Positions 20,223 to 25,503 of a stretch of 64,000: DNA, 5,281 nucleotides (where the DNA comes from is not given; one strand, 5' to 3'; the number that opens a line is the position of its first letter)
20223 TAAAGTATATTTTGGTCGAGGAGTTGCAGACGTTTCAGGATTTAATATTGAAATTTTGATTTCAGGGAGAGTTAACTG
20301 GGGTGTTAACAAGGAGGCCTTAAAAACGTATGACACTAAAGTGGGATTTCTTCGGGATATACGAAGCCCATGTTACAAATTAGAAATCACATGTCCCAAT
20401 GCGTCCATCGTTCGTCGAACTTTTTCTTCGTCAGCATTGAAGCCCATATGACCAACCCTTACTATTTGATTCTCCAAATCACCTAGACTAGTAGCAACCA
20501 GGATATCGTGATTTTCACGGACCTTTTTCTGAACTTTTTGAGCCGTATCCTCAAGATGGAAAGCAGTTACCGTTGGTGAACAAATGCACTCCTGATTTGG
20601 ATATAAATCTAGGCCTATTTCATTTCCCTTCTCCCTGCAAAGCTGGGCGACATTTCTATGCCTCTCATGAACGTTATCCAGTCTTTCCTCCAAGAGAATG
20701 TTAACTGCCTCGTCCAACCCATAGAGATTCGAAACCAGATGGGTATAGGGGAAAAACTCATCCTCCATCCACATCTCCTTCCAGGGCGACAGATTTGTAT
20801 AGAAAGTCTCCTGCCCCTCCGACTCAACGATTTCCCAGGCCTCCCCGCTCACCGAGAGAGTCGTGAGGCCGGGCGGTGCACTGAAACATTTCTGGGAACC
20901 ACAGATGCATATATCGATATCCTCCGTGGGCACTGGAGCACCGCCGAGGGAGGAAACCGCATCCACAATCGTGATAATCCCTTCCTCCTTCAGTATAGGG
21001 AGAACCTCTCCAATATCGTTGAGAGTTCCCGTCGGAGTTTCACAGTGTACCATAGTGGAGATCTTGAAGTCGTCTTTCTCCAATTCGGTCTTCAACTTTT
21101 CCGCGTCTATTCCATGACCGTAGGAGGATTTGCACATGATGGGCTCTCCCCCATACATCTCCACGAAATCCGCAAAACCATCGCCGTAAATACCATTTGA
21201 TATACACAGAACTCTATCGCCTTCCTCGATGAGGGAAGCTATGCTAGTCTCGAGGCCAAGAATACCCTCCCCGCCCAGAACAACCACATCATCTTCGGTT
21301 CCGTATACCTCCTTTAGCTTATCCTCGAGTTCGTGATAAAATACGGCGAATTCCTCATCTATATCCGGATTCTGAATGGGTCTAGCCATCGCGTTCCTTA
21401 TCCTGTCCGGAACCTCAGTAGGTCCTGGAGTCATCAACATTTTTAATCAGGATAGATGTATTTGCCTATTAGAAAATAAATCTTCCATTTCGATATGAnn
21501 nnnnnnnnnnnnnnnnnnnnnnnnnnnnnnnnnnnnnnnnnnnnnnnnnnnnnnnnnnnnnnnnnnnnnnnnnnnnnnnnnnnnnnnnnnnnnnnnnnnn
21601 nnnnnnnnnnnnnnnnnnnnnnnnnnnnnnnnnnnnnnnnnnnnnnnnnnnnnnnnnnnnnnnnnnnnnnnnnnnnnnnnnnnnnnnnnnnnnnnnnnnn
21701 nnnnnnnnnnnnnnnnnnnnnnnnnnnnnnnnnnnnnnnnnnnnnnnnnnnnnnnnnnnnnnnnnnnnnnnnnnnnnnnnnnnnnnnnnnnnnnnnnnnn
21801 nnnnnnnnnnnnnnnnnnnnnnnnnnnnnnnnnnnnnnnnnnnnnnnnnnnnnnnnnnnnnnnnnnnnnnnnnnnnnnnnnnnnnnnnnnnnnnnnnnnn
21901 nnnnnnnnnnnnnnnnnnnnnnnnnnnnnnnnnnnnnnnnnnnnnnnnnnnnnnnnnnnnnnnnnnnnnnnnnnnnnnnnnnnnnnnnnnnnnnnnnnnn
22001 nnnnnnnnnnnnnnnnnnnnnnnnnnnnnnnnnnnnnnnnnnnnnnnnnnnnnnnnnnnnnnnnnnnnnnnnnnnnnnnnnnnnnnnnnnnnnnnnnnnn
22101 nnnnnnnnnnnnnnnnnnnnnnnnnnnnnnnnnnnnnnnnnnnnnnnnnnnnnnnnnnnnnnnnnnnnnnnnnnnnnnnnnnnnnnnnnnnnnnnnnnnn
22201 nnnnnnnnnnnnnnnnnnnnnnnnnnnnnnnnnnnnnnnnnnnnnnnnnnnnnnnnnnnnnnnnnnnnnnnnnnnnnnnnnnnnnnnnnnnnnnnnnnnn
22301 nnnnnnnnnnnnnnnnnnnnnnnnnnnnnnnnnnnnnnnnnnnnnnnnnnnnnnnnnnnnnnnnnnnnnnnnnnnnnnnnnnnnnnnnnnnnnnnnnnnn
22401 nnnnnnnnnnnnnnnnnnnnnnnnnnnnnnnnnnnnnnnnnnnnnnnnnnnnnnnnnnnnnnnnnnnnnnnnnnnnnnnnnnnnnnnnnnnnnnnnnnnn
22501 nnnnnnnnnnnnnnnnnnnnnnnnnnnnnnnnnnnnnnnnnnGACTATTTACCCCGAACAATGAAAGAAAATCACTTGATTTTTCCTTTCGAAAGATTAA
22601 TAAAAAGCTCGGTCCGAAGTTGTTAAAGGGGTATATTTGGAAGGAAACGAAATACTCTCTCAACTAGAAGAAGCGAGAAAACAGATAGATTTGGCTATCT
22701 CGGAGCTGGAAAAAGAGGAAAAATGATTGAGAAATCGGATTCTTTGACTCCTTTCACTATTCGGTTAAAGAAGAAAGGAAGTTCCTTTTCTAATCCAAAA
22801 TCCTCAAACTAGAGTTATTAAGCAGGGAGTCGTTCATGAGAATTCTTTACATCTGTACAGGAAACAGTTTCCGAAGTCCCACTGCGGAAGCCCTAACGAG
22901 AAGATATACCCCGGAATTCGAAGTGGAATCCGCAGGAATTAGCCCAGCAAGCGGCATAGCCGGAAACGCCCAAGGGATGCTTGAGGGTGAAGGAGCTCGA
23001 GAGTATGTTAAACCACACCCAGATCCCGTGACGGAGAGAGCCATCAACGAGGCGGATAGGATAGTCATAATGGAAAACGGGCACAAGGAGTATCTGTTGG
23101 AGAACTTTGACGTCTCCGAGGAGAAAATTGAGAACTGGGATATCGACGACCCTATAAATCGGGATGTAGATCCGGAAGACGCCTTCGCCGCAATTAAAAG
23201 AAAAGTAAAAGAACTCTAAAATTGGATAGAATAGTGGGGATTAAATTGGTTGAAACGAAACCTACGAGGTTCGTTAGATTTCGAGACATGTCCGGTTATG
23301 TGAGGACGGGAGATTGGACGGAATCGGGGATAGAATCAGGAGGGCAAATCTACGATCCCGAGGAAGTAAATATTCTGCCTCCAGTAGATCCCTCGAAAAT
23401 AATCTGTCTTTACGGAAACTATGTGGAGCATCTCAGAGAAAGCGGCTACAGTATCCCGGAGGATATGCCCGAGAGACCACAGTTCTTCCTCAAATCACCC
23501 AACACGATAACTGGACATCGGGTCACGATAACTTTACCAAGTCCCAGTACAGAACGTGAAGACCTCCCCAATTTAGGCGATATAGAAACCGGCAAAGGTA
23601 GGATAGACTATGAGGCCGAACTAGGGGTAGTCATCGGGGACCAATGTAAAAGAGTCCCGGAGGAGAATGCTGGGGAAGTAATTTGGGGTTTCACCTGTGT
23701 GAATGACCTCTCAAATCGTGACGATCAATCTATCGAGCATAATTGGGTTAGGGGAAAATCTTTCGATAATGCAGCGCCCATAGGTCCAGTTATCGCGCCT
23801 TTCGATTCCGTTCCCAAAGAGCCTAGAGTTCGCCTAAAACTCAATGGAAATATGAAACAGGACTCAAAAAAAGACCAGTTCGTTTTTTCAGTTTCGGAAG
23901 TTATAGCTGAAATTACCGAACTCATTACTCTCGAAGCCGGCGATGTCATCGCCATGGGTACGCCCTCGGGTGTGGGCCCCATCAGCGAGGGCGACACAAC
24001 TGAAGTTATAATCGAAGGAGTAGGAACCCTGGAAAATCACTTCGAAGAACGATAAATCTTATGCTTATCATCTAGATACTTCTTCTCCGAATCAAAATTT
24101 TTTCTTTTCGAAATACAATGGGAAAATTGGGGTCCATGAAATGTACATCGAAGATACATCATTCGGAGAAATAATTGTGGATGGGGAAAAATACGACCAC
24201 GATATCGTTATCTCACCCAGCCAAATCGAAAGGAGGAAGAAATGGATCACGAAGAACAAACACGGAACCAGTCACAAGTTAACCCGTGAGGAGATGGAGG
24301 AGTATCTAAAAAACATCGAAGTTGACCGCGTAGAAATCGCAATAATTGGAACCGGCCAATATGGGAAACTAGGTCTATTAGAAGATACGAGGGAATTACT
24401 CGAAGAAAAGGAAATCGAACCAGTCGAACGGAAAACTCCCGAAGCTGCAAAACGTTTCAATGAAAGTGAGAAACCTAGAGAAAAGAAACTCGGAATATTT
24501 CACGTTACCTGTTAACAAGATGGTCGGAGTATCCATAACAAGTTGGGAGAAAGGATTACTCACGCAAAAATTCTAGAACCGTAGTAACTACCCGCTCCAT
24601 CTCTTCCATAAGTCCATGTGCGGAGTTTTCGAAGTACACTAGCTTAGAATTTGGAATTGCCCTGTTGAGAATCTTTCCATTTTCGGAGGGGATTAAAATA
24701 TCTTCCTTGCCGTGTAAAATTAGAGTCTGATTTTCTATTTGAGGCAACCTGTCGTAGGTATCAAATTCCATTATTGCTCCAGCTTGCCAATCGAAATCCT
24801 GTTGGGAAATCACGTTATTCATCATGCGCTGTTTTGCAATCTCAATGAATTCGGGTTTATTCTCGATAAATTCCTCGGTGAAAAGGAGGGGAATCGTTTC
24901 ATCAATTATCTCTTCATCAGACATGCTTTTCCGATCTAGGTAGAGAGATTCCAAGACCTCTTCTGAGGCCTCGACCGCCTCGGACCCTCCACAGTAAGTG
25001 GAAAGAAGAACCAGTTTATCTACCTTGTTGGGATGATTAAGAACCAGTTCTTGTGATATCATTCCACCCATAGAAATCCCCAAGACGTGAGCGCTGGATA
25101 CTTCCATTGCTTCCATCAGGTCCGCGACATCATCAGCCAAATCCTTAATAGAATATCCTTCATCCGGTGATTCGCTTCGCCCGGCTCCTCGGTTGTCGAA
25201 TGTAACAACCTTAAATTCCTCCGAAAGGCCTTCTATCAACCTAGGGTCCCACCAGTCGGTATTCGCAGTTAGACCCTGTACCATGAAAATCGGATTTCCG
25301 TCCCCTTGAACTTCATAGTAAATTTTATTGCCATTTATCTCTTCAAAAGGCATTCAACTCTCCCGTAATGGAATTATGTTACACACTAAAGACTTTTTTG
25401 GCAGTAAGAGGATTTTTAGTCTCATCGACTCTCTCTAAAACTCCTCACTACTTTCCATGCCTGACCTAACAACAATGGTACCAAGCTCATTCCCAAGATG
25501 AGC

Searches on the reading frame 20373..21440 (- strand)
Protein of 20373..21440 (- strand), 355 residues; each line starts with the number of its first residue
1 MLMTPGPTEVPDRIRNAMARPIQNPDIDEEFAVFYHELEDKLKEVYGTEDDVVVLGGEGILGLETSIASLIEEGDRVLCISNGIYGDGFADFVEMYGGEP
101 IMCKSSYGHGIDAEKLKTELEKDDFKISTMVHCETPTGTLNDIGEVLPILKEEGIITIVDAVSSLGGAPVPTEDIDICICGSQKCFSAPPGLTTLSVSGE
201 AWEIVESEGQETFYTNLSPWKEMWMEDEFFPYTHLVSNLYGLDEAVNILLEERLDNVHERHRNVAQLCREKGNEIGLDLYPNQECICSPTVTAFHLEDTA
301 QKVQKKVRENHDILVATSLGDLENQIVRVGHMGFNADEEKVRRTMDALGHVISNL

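Call 74: search_protein_families(library=pfam, proteins=[window:20373-21440:-], max_evalue=0.00001)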
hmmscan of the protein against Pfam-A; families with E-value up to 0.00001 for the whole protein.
window:20373-21440:- (355 aa): 2 families
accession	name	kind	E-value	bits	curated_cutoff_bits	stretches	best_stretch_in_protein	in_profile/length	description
PF00266.25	Aminotran_5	-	8.6e-17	61.6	21.5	1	27-305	37-330/371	Aminotransferase class-V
PF01053.26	Cys_Met_Meta_PP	-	6.6e-07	28.6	27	0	37-162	56-175/381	Cys/Met metabolism PLP-dependent enzyme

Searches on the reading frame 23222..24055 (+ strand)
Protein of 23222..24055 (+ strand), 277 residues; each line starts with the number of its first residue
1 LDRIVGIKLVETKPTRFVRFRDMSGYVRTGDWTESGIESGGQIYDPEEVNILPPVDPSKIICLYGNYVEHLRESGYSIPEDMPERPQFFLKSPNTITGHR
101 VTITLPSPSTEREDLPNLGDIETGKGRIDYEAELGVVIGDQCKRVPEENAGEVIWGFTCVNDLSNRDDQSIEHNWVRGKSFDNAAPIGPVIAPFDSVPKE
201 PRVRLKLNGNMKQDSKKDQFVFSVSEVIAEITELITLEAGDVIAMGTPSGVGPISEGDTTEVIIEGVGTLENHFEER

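Call 75: search_protein_families(library=pfam, proteins=[window:23222-24055:+], max_evalue=0.00001)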
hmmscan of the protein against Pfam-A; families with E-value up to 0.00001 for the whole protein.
window:23222-24055:+ (277 aa): 1 family
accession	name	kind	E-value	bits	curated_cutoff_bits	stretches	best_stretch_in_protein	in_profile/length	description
PF01557.24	FAA_hydrolase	-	5.2e-57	193.4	23.9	1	59-274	1-213/214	Fumarylacetoacetate (FAA) hydrolase C-terminal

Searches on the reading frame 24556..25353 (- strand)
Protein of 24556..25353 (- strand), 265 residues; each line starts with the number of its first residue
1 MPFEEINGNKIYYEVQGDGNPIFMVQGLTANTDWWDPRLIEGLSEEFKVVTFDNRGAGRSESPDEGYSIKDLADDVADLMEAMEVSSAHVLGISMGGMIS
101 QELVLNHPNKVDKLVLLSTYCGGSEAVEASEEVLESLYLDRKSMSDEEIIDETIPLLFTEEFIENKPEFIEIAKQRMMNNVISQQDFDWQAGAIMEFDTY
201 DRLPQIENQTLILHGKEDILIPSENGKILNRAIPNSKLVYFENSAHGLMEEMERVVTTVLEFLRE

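Call 75: search_protein_families(library=pfam, proteins=[window:24556-25353:-], max_evalue=0.00001)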
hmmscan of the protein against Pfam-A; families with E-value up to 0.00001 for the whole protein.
window:24556-25353:- (265 aa): 4 families
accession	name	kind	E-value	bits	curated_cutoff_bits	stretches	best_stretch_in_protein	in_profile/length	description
PF00561.26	Abhydrolase_1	-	4.8e-30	105.4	25.8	1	20-123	1-103/245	alpha/beta hydrolase fold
PF12146.15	Hydrolase_4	-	2.8e-19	69.8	27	1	43-252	27-238/239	Serine aminopeptidase, S33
PF12697.13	Abhydrolase_6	-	1.4e-13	52.5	26.3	1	27-256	6-215/217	Alpha/beta hydrolase family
PF03096.20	Ndr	-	1.4e-09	37.6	23.3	1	67-180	80-192/283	Ndr family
